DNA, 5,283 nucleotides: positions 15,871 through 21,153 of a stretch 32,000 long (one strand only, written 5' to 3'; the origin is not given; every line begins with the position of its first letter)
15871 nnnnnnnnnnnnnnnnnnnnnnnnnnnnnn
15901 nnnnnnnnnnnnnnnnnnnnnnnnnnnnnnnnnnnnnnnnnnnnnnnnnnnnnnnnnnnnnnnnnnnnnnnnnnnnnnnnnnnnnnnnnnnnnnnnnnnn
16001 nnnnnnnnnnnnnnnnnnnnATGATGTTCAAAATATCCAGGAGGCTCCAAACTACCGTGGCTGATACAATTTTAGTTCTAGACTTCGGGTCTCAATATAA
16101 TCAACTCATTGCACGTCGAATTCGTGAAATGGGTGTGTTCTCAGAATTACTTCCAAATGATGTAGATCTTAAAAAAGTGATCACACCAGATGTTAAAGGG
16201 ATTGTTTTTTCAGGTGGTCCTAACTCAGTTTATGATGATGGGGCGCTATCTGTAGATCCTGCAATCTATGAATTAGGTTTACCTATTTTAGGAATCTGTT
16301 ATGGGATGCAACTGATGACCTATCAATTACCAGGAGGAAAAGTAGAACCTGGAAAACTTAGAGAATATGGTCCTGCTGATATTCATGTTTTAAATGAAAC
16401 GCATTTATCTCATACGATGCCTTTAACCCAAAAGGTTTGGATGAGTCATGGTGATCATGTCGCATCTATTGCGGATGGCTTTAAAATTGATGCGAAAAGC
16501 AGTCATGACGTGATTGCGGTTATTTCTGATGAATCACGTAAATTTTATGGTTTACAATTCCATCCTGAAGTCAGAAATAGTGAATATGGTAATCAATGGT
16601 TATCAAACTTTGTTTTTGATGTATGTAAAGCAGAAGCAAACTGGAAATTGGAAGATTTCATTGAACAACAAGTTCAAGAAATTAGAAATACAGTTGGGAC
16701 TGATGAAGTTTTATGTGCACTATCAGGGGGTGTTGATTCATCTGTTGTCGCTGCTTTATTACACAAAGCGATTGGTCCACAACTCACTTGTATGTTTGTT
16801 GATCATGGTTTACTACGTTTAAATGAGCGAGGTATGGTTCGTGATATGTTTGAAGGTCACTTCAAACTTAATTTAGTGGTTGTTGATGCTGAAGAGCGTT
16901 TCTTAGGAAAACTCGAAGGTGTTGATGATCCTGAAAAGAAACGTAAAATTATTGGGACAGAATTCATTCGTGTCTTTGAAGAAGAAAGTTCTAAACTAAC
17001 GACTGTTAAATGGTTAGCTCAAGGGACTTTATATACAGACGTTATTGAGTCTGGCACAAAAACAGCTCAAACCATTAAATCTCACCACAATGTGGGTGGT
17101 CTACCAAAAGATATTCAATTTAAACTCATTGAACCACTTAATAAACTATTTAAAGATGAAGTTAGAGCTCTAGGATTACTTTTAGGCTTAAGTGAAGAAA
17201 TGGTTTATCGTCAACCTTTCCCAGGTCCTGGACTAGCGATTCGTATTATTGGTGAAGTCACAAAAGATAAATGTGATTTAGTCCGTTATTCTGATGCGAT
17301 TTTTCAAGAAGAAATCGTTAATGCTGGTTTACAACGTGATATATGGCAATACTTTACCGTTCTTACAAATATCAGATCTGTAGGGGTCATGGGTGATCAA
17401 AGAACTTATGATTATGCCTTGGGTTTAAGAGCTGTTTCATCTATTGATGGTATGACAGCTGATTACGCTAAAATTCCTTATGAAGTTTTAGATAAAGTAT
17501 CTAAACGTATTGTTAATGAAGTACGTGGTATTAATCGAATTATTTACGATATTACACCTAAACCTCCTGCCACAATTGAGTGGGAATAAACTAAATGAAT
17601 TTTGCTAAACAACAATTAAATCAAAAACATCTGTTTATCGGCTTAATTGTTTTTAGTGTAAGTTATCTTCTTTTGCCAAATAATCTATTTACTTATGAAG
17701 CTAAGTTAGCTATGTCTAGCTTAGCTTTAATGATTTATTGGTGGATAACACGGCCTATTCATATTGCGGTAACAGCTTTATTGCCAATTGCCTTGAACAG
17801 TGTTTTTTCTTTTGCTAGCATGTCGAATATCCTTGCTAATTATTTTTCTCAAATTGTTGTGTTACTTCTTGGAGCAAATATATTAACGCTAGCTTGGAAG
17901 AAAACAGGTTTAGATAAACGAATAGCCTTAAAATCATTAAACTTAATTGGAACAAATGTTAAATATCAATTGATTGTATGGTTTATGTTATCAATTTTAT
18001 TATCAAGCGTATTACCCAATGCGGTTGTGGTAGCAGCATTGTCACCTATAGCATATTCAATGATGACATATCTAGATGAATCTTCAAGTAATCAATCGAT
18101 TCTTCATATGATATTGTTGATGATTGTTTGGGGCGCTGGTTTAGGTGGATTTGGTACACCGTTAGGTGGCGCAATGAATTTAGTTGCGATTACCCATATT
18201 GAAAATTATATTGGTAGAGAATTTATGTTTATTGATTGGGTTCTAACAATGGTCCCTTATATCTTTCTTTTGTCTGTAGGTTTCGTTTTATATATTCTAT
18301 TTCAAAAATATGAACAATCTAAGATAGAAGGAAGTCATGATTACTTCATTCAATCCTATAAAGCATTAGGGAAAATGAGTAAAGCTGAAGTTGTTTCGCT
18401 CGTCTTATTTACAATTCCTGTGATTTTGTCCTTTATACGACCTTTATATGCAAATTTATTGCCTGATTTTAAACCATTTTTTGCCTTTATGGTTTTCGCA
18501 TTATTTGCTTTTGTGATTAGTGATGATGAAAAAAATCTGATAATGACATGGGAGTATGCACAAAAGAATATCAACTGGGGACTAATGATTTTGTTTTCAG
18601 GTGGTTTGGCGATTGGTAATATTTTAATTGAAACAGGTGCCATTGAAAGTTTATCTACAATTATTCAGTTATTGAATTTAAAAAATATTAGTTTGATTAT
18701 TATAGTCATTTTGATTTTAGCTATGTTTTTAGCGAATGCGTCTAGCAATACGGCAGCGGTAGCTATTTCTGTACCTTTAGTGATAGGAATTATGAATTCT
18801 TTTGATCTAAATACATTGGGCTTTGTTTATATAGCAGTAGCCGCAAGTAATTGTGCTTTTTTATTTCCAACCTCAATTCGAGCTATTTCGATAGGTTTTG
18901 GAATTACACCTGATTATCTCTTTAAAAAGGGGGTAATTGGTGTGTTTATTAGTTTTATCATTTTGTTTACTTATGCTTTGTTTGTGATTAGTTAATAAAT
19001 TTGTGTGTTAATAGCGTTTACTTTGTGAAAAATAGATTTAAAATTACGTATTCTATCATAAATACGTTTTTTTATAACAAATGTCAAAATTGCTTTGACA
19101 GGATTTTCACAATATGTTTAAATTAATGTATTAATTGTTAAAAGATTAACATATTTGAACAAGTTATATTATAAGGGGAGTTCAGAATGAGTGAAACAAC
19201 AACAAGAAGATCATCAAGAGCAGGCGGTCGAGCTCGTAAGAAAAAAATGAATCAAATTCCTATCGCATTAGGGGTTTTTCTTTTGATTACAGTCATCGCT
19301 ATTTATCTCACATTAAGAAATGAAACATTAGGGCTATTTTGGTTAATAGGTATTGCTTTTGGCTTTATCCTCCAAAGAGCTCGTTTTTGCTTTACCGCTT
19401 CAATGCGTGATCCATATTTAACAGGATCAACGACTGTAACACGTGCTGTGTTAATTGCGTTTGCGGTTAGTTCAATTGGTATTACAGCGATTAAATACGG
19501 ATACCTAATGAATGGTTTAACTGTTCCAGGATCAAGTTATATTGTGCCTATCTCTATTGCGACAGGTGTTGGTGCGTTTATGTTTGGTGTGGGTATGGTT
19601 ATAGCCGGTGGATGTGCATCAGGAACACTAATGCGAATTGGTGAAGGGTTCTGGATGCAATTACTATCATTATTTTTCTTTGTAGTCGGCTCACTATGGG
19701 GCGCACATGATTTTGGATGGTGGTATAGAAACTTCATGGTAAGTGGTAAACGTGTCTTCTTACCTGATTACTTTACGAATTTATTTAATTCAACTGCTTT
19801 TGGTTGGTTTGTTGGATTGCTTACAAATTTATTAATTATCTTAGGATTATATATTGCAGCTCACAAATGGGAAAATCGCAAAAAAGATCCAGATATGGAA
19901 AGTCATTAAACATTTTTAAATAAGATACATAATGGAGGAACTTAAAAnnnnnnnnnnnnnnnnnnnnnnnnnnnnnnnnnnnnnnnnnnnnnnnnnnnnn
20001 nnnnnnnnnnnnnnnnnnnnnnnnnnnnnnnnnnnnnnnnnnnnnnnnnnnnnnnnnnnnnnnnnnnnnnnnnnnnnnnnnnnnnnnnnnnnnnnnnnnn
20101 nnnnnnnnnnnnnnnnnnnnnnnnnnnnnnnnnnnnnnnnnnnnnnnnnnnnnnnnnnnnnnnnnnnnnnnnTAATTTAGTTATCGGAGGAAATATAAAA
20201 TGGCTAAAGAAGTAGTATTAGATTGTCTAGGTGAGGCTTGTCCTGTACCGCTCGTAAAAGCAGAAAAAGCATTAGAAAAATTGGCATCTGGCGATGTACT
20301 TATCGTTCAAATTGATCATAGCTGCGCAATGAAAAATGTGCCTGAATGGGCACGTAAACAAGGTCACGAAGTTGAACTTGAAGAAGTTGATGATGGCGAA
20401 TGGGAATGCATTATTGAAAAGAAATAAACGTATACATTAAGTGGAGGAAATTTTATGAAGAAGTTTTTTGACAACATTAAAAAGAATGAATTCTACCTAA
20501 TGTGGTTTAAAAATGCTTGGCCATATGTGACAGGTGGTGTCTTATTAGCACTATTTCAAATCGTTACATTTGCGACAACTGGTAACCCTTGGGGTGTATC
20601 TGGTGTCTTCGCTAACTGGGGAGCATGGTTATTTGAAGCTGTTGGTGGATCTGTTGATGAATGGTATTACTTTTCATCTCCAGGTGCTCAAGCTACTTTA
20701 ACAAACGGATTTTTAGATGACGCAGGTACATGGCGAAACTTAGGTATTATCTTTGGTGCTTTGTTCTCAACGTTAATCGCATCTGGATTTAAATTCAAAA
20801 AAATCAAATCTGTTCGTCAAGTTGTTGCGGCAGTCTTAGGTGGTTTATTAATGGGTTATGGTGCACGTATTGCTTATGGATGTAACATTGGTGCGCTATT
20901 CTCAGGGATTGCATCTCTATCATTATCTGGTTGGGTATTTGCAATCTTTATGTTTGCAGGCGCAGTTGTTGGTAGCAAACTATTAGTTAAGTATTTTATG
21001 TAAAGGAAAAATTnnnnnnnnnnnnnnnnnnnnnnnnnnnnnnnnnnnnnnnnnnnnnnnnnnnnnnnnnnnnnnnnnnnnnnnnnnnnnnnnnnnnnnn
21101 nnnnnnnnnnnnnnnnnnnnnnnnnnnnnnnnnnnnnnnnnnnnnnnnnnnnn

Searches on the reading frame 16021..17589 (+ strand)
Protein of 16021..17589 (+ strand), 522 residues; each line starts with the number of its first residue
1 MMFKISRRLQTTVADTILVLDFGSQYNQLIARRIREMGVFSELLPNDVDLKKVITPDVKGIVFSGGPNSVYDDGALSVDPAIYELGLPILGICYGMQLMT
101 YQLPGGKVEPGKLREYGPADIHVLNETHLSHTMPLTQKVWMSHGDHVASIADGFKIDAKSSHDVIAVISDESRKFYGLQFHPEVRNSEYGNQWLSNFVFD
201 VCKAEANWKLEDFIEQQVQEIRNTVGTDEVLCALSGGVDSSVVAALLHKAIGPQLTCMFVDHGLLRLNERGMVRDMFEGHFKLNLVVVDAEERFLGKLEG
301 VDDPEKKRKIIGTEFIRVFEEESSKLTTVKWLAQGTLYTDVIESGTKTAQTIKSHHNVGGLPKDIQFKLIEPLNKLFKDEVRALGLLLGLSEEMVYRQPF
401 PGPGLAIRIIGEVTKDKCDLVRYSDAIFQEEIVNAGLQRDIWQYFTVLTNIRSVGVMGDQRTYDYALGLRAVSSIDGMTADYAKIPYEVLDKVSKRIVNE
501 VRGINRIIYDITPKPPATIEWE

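Call 31: search_protein_families(library=pfam, proteins=[window:16021-17589:+], max_evalue=0.001)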
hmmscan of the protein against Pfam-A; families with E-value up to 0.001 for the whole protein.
window:16021-17589:+ (522 aa): 6 families
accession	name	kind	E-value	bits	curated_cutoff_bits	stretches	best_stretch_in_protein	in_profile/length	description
PF00958.27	GMP_synt_C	-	3.8e-44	149.1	27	1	430-521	1-92/92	GMP synthase C terminal domain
PF00117.34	GATase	-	5.7e-41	140.7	22.8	1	18-200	1-189/190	Glutamine amidotransferase class-I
PF07722.19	Peptidase_C26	-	1.8e-10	41.4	20.5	1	80-183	99-219/219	Peptidase C26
PF02540.23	NAD_synthase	-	1.2e-07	31.5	21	1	209-254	4-45/242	NAD synthase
PF03054.22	tRNA_Me_trans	-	5.6e-05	23.3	20.6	1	229-260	2-32/202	tRNA methyl transferase HUP domain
PF00733.27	Asn_synthase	-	0.0001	22.5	21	1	223-261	13-51/354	Asparagine synthase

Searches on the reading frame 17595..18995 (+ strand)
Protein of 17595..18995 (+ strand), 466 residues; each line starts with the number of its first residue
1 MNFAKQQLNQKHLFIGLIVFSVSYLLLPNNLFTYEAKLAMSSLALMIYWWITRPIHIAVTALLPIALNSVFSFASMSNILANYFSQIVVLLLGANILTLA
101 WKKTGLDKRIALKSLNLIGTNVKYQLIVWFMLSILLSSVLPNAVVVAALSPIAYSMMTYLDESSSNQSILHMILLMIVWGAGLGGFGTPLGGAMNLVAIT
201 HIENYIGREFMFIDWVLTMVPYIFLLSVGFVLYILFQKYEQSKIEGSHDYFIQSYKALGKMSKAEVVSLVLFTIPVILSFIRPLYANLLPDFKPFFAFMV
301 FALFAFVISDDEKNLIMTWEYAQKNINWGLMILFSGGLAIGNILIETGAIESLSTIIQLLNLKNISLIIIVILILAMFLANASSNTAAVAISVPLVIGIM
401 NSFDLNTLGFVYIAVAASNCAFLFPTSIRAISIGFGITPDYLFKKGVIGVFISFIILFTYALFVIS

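Call 31: search_protein_families(library=pfam, proteins=[window:17595-18995:+], max_evalue=0.001)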
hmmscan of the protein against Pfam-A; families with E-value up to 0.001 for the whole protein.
window:17595-18995:+ (466 aa): 2 families
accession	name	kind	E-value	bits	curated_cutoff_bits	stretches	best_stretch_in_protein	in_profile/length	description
PF03600.22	CitMHS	-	6e-36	124.6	31.9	1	48-412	2-333/336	Citrate transporter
PF00939.25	Na_sulph_symp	-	4.6e-32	112.1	27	1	14-460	8-458/472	Sodium:sulfate symporter transmembrane region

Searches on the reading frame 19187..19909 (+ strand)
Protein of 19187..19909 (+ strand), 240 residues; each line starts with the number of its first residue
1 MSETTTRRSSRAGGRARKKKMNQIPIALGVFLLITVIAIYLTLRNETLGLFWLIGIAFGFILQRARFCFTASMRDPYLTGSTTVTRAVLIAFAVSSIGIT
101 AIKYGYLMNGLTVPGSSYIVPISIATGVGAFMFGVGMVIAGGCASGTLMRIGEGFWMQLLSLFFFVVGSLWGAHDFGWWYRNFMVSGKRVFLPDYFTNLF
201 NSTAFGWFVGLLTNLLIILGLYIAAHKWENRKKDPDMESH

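Call 31: search_protein_families(library=pfam, proteins=[window:19187-19909:+], max_evalue=0.001)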
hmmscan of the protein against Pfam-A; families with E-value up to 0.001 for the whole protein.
window:19187-19909:+ (240 aa): 1 family
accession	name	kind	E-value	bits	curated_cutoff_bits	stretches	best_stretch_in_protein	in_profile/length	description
PF04143.19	Sulf_transp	-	8.2e-30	104.8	27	1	64-232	1-156/310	Sulphur transport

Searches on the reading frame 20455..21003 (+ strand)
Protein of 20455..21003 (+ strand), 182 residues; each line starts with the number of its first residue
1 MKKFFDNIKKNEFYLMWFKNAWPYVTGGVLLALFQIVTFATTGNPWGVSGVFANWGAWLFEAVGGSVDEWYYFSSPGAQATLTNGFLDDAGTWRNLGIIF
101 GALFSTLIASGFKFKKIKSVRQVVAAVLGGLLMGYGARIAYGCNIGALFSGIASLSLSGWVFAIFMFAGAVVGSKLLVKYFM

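Call 31: search_protein_families(library=pfam, proteins=[window:20455-21003:+], max_evalue=0.001)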
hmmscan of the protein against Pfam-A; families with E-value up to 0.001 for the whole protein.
window:20455-21003:+ (182 aa): 1 family
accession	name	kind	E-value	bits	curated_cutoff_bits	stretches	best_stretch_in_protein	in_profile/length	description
PF04143.19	Sulf_transp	-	1.6e-34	120.3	27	1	9-172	164-310/310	Sulphur transport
